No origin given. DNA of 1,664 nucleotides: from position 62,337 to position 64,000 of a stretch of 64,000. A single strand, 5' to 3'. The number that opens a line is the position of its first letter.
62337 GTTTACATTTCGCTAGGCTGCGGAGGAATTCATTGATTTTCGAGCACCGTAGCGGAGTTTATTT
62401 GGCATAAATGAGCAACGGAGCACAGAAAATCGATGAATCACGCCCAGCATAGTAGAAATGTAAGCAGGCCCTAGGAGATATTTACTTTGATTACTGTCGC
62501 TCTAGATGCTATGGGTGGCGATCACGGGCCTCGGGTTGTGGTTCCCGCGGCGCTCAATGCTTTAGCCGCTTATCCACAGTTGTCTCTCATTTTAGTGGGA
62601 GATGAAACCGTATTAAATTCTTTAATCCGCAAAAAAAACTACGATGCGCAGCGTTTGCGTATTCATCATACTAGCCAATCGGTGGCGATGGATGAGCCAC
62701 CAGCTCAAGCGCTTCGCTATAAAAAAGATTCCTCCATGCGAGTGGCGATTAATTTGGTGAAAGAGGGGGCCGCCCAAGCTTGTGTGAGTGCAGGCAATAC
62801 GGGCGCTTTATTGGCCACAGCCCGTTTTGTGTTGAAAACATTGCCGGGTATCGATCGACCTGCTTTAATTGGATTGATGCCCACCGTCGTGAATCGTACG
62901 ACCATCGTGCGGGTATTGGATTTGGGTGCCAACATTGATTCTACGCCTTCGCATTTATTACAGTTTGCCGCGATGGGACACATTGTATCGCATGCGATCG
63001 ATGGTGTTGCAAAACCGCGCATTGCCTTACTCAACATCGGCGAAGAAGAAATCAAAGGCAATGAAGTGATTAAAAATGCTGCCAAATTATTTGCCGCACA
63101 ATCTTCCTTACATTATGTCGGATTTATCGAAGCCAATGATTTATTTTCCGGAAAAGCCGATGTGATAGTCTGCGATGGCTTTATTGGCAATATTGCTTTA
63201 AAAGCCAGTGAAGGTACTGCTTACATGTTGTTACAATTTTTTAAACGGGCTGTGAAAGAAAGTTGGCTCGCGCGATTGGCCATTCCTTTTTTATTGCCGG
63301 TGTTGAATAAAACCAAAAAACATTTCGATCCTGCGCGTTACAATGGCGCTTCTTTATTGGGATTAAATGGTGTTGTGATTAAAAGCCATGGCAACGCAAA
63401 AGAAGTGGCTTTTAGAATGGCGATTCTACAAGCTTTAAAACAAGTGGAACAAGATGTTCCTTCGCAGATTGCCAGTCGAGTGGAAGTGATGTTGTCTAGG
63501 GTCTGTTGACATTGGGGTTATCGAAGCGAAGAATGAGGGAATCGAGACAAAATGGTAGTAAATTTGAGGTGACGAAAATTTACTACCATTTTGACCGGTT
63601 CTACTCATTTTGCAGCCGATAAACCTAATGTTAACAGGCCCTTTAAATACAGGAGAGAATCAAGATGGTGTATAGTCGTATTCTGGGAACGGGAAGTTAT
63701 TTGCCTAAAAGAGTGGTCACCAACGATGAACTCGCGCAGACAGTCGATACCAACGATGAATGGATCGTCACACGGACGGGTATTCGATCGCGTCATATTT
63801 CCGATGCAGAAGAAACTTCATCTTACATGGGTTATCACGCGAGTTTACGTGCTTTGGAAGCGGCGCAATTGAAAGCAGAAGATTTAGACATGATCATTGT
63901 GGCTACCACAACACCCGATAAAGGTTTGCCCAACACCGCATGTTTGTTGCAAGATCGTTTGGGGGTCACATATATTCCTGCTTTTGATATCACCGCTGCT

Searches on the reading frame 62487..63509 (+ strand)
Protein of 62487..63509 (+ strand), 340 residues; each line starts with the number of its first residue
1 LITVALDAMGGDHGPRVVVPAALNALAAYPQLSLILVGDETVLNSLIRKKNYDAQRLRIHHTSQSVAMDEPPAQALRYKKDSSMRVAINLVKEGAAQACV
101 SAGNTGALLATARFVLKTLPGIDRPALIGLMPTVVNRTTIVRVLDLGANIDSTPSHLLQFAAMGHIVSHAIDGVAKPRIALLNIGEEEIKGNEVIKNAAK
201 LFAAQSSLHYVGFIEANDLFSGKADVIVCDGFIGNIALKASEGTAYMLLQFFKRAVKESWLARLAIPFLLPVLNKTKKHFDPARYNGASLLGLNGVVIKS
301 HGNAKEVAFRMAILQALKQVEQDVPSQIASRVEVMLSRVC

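Call 11: search_protein_families(library=pfam, proteins=[window:62487-63509:+])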
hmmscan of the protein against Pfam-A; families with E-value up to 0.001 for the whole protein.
window:62487-63509:+ (340 aa): 1 family
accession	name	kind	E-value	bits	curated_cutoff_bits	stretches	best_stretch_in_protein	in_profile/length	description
PF02504.20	FA_synthesis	-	3.5e-109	365.3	29.1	1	3-326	2-323/324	Fatty acid synthesis protein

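Call 47: find_homologous_proteins(query=window:62487-63509:+, max_evalue=1e-60)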
Query window:62487-63509:+ (340 aa): 7999 proteins with E <= 1e-60 among 8000 candidates; the best 120 are listed.
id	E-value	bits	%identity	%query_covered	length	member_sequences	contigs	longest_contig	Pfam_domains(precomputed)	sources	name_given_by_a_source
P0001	1.2e-215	733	100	100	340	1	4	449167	PF02504.21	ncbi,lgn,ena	-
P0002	8.4e-190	648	90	99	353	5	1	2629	PF02504.21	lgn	-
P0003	5.3e-185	632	88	99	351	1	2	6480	PF02504.21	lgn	-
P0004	1.2e-178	611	84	99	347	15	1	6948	PF02504.21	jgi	jgi:glycerol-3-phosphate acyltransferase PlsX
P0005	2.1e-177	607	81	99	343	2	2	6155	PF02504.21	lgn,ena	-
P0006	4.2e-172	590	84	97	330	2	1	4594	PF02504.21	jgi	jgi:glycerol-3-phosphate acyltransferase PlsX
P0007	5.6e-172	589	81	99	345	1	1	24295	PF02504.21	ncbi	-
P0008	6.7e-158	543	74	99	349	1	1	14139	PF02504.21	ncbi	-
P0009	1.1e-126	441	61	98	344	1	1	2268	PF02504.21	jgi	jgi:glycerol-3-phosphate acyltransferase PlsX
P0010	2.2e-124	433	59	99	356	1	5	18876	PF02504.21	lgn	-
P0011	1.1e-123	431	56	99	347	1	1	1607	PF02504.21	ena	-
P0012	1.3e-123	431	60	99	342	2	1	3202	PF02504.21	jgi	jgi:glycerol-3-phosphate acyltransferase PlsX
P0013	7.3e-123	428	58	99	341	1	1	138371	PF02504.21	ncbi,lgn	-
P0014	8.4e-123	428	59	99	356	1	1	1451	PF02504.21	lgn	-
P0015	8.8e-123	428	59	99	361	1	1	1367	PF02504.21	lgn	-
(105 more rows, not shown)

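Call 49: find_encoding_contigs(protein=P0003, flank=3000, max_places=3)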
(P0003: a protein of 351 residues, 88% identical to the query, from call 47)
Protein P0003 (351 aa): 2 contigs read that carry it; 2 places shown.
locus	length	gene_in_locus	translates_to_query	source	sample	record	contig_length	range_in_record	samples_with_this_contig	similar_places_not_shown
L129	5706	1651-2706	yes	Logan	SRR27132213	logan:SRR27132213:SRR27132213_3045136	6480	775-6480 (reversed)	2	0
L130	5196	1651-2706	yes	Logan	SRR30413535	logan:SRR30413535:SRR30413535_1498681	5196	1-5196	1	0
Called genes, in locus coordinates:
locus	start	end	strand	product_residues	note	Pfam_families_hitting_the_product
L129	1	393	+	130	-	?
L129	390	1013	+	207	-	PF00440:TetR_N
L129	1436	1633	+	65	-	PF01783:Ribosomal_L32p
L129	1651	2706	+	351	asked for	PF02504:FA_synthesis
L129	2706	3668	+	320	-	PF00108:Thiolase_N (weak), PF08545:ACP_syn_III, PF08541:ACP_syn_III_C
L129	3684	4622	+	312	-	PF00698:Acyl_transf_1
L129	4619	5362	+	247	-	PF00106:adh_short, PF08659:KR, PF13561:adh_short_C2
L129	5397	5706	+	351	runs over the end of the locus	PF21320:WHD_Rv2258c, PF01209:Ubie_methyltran, PF13489:Methyltransf_23, PF05175:MTS, PF08241:Methyltransf_11, PF08242:Methyltransf_12, PF13649:Methyltransf_25, PF13847:Methyltransf_31, +4 more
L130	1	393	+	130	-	?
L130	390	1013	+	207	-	PF00440:TetR_N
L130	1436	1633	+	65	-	PF01783:Ribosomal_L32p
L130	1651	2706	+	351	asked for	PF02504:FA_synthesis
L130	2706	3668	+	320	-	PF00108:Thiolase_N (weak), PF08545:ACP_syn_III, PF08541:ACP_syn_III_C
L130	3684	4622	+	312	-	PF00698:Acyl_transf_1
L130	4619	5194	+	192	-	?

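Call 50: find_encoding_contigs(protein=P0007, flank=3000, max_places=3)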
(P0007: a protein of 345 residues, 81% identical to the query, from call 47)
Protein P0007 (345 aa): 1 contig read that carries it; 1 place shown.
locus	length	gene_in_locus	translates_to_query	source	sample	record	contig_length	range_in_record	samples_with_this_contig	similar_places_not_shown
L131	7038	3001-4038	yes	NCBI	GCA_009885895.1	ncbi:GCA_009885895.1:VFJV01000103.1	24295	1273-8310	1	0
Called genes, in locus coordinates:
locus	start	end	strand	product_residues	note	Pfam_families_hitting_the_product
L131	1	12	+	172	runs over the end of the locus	PF21716:dnstrm_HI1420 (weak), PF01381:HTH_3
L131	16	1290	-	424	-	PF06779:MFS_4 (weak), PF00083:Sugar_tr (weak), PF07690:MFS_1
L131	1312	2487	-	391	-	PF13173:AAA_14, PF13401:AAA_22 (faint), PF13635:DUF4143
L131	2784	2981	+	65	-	PF01783:Ribosomal_L32p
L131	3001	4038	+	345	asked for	PF02504:FA_synthesis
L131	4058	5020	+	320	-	PF00108:Thiolase_N (weak), PF08545:ACP_syn_III, PF08541:ACP_syn_III_C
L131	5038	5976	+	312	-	PF00698:Acyl_transf_1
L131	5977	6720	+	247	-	PF00106:adh_short, PF08659:KR, PF13561:adh_short_C2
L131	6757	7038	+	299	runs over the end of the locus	PF00535:Glycos_transf_2, PF10111:Glyco_tranf_2_2, PF13641:Glyco_tranf_2_3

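Call 79: find_encoding_contigs(protein=P0002, flank=1500, max_places=2)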
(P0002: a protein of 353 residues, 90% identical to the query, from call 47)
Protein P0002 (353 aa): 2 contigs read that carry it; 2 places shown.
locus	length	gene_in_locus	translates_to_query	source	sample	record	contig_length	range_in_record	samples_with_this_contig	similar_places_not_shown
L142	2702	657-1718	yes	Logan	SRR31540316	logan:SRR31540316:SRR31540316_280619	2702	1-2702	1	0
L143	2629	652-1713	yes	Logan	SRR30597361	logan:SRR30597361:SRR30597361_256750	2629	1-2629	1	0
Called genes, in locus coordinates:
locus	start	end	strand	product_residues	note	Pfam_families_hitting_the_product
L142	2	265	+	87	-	?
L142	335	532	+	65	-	PF01783:Ribosomal_L32p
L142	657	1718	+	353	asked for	PF02504:FA_synthesis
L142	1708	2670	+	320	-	PF00108:Thiolase_N, PF08545:ACP_syn_III, PF08541:ACP_syn_III_C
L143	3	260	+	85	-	?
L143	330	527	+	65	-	PF01783:Ribosomal_L32p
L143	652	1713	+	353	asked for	PF02504:FA_synthesis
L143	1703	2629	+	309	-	?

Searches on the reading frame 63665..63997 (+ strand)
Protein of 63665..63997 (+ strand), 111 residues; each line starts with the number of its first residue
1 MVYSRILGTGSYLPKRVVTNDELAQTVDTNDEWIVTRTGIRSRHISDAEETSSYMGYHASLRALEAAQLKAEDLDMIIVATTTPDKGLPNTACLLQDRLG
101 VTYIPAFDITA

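Call 78: search_protein_families(library=ncbifam, proteins=[window:63665-63997:+])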
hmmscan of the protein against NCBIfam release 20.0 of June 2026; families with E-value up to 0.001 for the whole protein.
window:63665-63997:+ (111 aa): 12 families
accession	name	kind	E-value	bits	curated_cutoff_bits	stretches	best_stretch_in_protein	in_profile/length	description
NF006829.0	PRK09352.1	subfamily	6.3e-44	150.3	249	1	2-111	3-112/322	beta-ketoacyl-ACP synthase 3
TIGR00747.1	fabH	subfamily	1.7e-43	148.9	292.1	1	3-111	2-110/322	beta-ketoacyl-ACP synthase III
NF005541.0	PRK07204.1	equivalog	8.7e-26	91.1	402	1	3-110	4-112/329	beta-ketoacyl-ACP synthase III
NF004623.0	PRK05963.1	equivalog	7.1e-24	84.7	437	1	3-110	5-112/328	beta-ketoacyl-ACP synthase III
NF005308.0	PRK06840.1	equivalog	1.4e-14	53.9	315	1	6-110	7-112/339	3-oxoacyl-ACP synthase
NF009519.0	PRK12880.1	equivalog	2.4e-12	46.8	436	1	5-108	9-117/353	beta-ketoacyl-ACP synthase III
NF003274.0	PRK04262.1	equivalog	2.8e-10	39.7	244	1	6-103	5-102/347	hydroxymethylglutaryl-CoA synthase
NF005703.0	PRK07515.1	equivalog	4.2e-10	39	304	1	46-109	90-152/373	beta-ketoacyl-ACP synthase III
NF006720.0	PRK09258.1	equivalog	3.3e-08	33.2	285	1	24-109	33-119/338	3-oxoacyl-ACP synthase III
NF005293.2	PRK06816.1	subfamily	6.3e-06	25.5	450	1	8-102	5-111/378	StlD/DarB family beta-ketosynthase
NF053539.1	resorcinol_DarB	exception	0.00083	18.6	550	0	9-99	8-109/377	dialkylresorcinol biosynthesis protein DarB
TIGR00748.1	HMG_CoA_syn_Arc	equivalog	0.00097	18.5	353.35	0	6-96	4-94/345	hydroxymethylglutaryl-CoA synthase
